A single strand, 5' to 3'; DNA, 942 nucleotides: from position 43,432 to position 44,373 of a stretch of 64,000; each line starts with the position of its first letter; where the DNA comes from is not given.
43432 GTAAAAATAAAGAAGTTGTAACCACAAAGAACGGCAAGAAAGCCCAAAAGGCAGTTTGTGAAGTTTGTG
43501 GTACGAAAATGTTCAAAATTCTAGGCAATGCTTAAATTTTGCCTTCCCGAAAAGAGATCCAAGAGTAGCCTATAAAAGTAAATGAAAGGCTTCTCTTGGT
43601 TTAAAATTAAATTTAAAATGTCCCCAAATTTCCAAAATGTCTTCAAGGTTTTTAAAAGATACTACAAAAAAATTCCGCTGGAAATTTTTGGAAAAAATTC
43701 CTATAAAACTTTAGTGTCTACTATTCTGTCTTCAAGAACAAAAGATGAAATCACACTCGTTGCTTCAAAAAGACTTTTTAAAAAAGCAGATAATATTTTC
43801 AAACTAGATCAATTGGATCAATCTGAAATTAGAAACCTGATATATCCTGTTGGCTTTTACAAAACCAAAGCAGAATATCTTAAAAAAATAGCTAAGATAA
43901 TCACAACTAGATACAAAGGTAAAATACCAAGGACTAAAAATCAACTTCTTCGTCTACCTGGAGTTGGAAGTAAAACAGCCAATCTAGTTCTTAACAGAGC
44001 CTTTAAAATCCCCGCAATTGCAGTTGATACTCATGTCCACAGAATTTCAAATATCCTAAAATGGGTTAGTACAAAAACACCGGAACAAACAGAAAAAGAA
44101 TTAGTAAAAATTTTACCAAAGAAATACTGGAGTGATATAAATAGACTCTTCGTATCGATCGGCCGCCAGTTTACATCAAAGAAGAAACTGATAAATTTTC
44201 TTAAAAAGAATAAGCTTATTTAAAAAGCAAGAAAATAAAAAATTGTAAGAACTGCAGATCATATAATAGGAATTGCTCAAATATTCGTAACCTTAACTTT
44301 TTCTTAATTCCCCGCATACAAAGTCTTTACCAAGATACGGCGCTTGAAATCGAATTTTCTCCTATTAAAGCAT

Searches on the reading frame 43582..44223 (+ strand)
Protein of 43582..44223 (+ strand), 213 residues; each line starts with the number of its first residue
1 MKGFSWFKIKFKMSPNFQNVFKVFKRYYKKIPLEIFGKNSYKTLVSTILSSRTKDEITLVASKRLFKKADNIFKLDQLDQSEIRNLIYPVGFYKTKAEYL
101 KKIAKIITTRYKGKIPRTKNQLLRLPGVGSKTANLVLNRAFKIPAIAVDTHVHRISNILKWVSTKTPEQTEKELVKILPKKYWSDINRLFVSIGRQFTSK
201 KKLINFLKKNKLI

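Call 61: search_protein_families(library=pfam, proteins=[window:43582-44223:+], max_evalue=0.00001)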
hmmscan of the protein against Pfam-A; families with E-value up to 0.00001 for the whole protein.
window:43582-44223:+ (213 aa): 2 families
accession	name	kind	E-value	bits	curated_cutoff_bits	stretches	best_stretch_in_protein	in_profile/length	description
PF00730.31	HhH-GPD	-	3.9e-26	91.9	26.2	1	45-180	1-108/108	HhH-GPD superfamily base excision DNA repair protein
PF00633.29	HHH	-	1.4e-07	31.5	24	1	110-137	1-28/30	Helix-hairpin-helix motif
